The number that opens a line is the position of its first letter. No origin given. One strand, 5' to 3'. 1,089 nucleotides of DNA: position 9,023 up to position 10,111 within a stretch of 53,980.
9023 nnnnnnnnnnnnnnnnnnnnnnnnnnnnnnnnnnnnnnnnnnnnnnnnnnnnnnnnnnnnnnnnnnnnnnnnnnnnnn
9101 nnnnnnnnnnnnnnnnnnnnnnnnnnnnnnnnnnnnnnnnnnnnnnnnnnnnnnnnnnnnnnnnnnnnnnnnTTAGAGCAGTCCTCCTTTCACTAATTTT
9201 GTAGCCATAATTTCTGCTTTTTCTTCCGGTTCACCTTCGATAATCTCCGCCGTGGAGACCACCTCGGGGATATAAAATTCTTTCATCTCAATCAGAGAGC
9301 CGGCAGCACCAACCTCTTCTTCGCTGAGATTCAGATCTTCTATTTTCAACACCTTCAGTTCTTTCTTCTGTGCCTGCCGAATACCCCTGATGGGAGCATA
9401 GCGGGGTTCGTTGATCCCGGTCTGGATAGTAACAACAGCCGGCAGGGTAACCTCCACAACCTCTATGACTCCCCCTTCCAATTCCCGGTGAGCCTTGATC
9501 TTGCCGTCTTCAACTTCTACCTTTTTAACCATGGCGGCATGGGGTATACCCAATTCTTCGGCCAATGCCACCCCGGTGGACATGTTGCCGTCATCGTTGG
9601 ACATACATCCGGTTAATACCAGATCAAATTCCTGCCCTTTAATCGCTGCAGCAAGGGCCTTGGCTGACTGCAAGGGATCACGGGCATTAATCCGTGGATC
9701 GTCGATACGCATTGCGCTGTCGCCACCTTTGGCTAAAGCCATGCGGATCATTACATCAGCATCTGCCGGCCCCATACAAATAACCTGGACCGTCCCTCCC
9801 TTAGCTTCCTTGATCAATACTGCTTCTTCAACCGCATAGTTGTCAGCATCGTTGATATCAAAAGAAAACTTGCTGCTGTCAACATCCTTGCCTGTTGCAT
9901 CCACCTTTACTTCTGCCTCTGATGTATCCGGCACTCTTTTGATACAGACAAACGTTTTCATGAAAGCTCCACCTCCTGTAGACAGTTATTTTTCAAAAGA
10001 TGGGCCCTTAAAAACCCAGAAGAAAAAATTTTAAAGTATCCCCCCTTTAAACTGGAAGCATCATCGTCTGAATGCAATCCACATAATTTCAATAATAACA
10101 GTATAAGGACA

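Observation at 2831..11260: Eight-gene redox cluster joining EtfAB to HdrA-MvhD, three Flx-like subunits and a soluble HdrD-like protein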

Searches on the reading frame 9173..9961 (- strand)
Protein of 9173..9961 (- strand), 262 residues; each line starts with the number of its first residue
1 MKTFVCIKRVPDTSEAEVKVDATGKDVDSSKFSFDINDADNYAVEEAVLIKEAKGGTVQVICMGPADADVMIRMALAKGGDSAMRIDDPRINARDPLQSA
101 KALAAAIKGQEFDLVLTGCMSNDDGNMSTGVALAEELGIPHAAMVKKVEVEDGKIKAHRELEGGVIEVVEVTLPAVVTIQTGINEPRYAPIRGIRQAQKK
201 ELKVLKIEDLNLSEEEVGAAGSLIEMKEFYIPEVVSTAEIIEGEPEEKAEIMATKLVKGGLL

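Call 3: search_protein_families(library=pfam, proteins=[window:9173-9961:-])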
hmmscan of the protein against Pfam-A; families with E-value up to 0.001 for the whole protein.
window:9173-9961:- (262 aa): 1 family
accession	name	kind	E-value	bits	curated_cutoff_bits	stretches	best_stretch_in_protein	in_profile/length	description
PF01012.27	ETF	-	1e-38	133.4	26.7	1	35-209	12-180/181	Electron transfer flavoprotein domain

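Call 4: search_protein_families(library=ncbifam, proteins=[window:9173-9961:-])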
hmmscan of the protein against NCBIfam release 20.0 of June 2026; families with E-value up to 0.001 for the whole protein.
window:9173-9961:- (262 aa): 6 families
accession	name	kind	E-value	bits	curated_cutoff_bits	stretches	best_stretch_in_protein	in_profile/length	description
NF040731.1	flavo_sub_EftB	exception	2.8e-47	161.3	445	1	3-257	2-255/260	electron transfer flavoprotein subunit beta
NF042971.1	AcrlCoAredClosAcrB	equivalog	1.5e-35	122.6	475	1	1-258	1-262/266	acryloyl-CoA reductase electron transfer subunit gamma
TIGR04503.1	mft_etfB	hypoth_equivalog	1.1e-30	107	200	1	14-210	8-218/290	mycofactocin-associated electron transfer flavoprotein beta subunit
NF002888.0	PRK03359.1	subfamily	8.3e-28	97.5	219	1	1-256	1-252/256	putative electron transfer flavoprotein FixA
NF008998.0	PRK12342.1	equivalog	1.3e-27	96.7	338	1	1-257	1-250/254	electron transfer flavoprotein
NF051844.1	ETFlavBetaProt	equivalog_domain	1.6e-08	34.4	350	1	38-217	22-194/254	electron transfer flavoprotein subunit beta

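Call 37: search_solved_structures(query=window:9173-9961:-, max_evalue=0.00001, show_alignments=0)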
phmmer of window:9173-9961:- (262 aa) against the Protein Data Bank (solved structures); distinct sequences matched with E-value up to 0.00001: 10.
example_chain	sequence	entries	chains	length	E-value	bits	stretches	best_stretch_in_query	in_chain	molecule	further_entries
1o94_C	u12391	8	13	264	1e-48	169.4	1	1-250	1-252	ELECTRON TRANSFER FLAVOPROTEIN BETA-SUBUNIT | ELECTRON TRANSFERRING FLAVOPROTEIN BETA-SUBUNIT | Electron transfer flavoprotein subunit beta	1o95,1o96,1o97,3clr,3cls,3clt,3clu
6fah_B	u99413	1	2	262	6.6e-34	120.9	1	1-246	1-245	Caffeyl-CoA reductase-Etf complex subunit CarD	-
1efv_B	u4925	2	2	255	1.4e-30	110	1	2-212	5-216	ELECTRON TRANSFER FLAVOPROTEIN | Electron transfer flavoprotein beta-subunit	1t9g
4kpu_B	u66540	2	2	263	6.6e-30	107.8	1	2-257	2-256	Electron transfer flavoprotein alpha/beta-subunit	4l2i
2a1t_S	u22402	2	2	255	9.8e-30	107.3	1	2-212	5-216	Electron transfer flavoprotein beta-subunit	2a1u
1efp_B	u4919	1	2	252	3.1e-28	102.4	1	1-204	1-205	PROTEIN (ELECTRON TRANSFER FLAVOPROTEIN)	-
5ol2_B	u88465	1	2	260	3.7e-28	102.1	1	2-256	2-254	Electron transfer flavoprotein small subunit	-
7qh2_B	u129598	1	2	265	9.7e-25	90.9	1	2-246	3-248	Lactate dehydrogenase (NAD(+),ferredoxin) subunit LctB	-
7koe_A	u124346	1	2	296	5.2e-24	88.5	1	4-258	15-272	Electron transfer flavoprotein, beta subunit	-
5ow0_B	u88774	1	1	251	3.2e-09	40.1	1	4-249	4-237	Electron transfer flavoprotein, beta subunit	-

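Call 38: search_solved_structures(query=window:9173-9961:-, max_evalue=1e-29, show_alignments=4)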
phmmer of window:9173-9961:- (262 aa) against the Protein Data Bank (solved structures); distinct sequences matched with E-value up to 1e-29: 5.
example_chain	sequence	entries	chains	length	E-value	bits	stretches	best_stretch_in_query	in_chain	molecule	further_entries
1o94_C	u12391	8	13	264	1e-48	169.4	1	1-250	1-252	ELECTRON TRANSFER FLAVOPROTEIN BETA-SUBUNIT | ELECTRON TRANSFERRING FLAVOPROTEIN BETA-SUBUNIT | Electron transfer flavoprotein subunit beta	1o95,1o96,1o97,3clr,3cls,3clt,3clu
6fah_B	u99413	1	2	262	6.6e-34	120.9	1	1-246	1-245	Caffeyl-CoA reductase-Etf complex subunit CarD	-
1efv_B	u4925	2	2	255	1.4e-30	110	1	2-212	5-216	ELECTRON TRANSFER FLAVOPROTEIN | Electron transfer flavoprotein beta-subunit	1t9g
4kpu_B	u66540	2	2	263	6.6e-30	107.8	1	2-257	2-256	Electron transfer flavoprotein alpha/beta-subunit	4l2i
2a1t_S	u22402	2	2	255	9.8e-30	107.3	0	2-212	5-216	Electron transfer flavoprotein beta-subunit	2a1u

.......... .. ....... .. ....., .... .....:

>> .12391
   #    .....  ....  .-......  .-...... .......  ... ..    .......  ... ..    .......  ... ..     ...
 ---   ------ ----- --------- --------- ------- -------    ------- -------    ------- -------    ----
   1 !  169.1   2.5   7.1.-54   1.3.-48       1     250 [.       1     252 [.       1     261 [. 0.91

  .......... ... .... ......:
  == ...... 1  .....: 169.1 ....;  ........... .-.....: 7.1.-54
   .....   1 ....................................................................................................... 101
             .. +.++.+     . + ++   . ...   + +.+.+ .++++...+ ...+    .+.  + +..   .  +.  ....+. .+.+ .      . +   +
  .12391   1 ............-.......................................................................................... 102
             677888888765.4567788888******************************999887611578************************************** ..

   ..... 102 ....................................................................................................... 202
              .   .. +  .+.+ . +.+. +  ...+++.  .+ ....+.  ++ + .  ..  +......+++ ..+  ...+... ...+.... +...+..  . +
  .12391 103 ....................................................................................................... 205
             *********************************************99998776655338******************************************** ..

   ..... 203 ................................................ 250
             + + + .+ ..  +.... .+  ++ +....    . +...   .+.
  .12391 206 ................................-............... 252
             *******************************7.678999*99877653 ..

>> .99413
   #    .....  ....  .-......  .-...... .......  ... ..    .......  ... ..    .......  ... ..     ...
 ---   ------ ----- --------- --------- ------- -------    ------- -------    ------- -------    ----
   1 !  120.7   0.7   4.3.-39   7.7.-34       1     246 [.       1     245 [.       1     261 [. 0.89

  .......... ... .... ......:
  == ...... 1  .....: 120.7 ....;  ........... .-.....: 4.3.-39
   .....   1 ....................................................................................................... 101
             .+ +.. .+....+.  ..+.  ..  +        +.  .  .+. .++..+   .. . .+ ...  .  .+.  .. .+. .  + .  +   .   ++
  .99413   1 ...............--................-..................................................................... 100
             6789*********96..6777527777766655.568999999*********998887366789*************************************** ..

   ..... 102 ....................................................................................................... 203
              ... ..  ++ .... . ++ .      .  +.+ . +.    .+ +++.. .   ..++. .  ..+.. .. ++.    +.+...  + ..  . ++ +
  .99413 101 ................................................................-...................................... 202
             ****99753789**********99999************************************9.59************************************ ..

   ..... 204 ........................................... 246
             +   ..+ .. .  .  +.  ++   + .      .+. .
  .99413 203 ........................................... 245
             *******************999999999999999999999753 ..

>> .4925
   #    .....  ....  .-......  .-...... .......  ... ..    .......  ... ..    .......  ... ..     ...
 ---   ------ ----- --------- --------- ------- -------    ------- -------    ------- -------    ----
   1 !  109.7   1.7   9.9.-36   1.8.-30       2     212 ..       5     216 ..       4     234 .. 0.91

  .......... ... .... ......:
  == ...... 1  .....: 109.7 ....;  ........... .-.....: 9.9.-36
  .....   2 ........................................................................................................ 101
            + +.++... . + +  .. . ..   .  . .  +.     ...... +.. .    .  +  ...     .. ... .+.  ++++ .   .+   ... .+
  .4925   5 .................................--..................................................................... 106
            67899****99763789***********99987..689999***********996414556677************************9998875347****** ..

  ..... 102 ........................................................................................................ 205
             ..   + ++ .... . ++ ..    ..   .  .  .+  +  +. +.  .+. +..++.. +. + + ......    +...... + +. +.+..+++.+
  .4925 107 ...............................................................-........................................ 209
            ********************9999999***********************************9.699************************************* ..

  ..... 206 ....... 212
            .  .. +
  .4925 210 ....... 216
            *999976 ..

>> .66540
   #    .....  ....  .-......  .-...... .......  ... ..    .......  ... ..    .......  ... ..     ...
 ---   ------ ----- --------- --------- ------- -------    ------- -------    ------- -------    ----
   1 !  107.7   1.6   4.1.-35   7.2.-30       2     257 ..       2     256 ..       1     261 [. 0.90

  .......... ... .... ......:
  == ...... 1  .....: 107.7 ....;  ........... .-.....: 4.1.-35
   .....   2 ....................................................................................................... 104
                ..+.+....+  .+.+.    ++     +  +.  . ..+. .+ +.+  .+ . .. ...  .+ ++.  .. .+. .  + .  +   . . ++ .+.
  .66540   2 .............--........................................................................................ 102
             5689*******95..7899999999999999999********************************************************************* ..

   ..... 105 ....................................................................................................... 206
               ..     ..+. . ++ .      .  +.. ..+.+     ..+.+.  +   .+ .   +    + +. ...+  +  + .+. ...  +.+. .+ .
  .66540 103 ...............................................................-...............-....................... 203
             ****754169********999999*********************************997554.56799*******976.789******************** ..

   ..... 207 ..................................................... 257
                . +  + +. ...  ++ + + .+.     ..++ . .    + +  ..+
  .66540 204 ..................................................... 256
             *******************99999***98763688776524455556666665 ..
